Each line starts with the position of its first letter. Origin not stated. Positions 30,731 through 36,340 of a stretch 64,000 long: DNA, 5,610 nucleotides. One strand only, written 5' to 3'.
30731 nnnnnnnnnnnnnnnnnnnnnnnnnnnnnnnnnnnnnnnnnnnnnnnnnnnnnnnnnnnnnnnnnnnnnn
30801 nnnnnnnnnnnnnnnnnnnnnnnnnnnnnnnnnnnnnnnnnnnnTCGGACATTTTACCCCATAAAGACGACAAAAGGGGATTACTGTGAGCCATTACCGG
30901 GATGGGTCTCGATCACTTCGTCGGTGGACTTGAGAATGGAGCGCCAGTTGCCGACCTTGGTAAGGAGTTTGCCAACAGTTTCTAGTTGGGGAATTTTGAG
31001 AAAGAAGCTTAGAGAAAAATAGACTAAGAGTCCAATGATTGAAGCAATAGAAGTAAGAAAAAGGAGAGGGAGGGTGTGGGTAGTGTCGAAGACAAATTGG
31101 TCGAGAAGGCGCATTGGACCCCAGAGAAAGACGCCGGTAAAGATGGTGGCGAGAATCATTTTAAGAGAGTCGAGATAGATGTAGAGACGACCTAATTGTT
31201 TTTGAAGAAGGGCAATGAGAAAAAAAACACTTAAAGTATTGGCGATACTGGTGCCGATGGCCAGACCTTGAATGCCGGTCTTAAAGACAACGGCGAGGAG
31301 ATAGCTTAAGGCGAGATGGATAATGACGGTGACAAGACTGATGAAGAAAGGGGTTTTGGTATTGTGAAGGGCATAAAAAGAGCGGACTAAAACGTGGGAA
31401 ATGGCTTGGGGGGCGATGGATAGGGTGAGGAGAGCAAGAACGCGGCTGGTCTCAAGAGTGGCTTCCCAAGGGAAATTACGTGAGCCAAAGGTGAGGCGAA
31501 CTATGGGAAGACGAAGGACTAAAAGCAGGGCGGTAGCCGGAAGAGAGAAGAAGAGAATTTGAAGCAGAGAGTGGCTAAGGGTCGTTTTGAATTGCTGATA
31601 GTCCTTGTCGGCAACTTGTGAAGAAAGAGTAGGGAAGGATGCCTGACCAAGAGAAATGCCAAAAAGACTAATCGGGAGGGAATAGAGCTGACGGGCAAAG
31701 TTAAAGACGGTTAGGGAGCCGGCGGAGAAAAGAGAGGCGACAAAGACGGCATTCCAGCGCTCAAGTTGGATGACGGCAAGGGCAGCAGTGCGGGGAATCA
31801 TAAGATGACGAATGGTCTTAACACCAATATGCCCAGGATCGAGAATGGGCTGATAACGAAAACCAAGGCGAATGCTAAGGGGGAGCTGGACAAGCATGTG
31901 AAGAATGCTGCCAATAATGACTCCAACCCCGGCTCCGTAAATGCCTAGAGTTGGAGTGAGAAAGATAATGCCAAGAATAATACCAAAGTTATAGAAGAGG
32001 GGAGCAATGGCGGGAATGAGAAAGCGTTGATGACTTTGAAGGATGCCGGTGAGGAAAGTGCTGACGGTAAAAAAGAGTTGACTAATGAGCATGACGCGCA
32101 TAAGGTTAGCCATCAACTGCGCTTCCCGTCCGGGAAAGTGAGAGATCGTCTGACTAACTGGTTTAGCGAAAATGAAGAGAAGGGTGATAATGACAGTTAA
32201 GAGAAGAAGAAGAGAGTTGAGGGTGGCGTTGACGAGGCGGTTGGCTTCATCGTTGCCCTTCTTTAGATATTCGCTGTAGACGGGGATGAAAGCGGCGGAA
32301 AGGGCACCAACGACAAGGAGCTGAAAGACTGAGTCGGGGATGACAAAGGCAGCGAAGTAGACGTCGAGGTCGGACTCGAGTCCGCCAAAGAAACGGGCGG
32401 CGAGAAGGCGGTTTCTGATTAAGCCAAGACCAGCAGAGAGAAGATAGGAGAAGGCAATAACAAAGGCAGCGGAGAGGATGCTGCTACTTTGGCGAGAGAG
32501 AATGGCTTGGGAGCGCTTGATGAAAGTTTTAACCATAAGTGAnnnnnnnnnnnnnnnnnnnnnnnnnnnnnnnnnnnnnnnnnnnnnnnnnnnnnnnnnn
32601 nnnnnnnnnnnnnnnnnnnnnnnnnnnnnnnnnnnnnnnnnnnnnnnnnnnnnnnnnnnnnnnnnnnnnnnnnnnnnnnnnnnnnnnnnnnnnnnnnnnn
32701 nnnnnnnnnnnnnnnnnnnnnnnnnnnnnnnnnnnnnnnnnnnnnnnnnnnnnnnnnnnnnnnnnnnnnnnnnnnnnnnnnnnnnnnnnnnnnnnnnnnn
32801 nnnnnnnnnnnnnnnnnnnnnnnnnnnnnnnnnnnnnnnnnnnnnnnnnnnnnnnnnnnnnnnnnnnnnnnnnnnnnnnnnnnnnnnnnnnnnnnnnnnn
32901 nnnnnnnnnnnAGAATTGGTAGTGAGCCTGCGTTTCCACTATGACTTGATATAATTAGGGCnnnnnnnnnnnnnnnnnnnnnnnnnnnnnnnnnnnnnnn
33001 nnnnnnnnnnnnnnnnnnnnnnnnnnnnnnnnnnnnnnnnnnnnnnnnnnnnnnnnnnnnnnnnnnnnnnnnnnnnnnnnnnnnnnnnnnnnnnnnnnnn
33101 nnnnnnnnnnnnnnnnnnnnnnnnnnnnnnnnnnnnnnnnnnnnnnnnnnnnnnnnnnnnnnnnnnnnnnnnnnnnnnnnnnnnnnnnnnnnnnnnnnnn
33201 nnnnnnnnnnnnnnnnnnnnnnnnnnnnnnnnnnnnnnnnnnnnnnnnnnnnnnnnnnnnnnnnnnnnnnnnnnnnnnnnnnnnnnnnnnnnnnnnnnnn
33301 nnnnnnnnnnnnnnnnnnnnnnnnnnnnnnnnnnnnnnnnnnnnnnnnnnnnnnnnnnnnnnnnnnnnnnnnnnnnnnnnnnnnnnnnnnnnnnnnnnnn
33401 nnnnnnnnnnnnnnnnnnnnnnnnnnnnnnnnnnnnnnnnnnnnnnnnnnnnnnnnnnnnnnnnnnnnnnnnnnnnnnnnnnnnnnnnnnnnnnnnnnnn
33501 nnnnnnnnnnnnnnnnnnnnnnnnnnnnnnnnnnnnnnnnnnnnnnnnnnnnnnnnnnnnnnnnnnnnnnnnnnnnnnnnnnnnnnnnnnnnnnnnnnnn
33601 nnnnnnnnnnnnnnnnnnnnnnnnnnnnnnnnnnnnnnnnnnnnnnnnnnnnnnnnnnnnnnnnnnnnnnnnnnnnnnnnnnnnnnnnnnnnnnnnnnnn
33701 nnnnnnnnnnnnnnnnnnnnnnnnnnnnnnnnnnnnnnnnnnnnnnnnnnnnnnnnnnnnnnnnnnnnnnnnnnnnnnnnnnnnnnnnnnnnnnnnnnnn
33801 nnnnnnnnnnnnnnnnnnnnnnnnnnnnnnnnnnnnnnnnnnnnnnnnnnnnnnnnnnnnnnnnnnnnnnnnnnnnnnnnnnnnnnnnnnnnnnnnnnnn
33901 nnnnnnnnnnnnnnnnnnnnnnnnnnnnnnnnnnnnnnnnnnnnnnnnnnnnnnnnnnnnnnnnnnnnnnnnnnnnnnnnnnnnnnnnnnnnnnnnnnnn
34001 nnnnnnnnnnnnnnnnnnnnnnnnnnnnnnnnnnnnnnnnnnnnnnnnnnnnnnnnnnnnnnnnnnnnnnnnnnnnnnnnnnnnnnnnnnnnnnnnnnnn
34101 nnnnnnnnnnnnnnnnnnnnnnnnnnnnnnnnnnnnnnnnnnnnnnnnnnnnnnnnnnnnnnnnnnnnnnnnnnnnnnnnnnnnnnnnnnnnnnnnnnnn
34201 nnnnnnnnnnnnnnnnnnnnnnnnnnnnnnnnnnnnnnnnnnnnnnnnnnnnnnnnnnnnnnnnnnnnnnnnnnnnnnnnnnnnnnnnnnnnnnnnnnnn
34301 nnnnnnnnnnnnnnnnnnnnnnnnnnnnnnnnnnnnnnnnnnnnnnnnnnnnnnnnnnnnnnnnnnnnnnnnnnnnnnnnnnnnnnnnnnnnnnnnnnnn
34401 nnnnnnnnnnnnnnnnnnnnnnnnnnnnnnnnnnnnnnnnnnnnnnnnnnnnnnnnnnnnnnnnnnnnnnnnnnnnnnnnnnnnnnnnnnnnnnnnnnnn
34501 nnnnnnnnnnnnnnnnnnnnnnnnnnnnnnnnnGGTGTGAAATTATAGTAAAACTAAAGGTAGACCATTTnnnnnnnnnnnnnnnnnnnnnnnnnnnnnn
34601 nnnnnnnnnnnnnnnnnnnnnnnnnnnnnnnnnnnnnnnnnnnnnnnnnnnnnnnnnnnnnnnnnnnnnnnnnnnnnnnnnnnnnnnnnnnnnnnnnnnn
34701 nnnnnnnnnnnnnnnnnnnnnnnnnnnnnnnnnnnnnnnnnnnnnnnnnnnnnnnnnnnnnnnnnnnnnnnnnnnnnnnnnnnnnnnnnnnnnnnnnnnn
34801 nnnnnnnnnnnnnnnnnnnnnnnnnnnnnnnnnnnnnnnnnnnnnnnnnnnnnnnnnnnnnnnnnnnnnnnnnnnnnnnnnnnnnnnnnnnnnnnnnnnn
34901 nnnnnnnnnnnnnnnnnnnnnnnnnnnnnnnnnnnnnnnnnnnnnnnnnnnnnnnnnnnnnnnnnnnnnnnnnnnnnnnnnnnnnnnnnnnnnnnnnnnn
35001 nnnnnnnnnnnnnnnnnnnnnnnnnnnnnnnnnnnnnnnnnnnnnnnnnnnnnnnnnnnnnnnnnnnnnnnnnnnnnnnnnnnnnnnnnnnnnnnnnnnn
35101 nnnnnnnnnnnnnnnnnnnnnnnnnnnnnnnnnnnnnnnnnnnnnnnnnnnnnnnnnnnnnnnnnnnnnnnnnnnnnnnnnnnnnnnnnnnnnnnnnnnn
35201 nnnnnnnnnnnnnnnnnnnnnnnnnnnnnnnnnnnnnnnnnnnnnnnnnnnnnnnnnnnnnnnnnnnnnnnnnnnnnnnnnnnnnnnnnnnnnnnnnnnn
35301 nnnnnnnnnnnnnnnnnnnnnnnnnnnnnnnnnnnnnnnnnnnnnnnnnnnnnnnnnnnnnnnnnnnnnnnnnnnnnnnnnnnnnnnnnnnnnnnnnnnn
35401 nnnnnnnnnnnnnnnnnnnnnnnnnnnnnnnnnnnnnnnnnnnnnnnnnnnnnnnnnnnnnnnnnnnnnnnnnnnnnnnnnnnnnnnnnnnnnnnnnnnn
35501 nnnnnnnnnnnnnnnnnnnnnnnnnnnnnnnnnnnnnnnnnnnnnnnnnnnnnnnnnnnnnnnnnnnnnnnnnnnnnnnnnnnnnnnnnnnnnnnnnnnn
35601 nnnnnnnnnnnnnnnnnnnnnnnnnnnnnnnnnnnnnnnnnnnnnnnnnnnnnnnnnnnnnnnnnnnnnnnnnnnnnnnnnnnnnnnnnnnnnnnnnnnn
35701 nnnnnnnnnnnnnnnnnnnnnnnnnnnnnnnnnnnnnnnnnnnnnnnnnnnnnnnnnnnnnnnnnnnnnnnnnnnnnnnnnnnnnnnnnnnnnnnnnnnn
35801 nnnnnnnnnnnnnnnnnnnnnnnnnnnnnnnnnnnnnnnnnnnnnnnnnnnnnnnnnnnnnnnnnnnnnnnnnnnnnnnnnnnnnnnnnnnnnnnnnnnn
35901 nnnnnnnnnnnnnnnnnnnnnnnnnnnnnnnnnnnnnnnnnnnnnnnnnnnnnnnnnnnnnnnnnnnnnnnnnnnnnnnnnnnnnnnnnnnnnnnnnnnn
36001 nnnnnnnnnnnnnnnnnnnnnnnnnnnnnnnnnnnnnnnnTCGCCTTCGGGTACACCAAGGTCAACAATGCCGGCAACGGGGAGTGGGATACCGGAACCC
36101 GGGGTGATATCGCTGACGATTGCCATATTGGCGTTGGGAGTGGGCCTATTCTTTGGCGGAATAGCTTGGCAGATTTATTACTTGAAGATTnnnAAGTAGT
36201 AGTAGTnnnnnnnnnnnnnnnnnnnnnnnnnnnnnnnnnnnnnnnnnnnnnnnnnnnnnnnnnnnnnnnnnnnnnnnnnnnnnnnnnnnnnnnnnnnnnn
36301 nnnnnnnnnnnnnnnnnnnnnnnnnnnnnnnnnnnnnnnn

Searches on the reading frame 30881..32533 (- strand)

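Call 27: search_protein_families(library=pfam, proteins=[window:30881-32533:-], max_evalue=0.001)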
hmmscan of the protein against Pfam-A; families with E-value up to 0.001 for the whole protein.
window:30881-32533:- (550 aa): 3 families
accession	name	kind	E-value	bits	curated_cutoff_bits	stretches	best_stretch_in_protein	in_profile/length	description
PF03023.19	MurJ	-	6.7e-80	269.3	27.4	1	52-472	7-431/451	Lipid II flippase MurJ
PF01554.23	MatE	-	7.3e-14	52.2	24.9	2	263-412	18-161/161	MatE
PF13440.11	Polysacc_synt_3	-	1.3e-07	31.6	23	1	114-352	60-287/293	Polysaccharide biosynthesis protein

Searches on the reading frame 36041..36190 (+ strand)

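Call 46: search_protein_families(library=ncbifam, proteins=[window:36041-36190:+], max_evalue=10)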
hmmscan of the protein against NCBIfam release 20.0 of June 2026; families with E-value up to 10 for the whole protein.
seq(50 aa): 1 family
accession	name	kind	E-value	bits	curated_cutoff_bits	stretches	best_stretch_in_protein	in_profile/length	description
NF051871.1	LysLocSpmX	equivalog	0.25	10.5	700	1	18-45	358-385/430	lysozyme-family localization factor SpmX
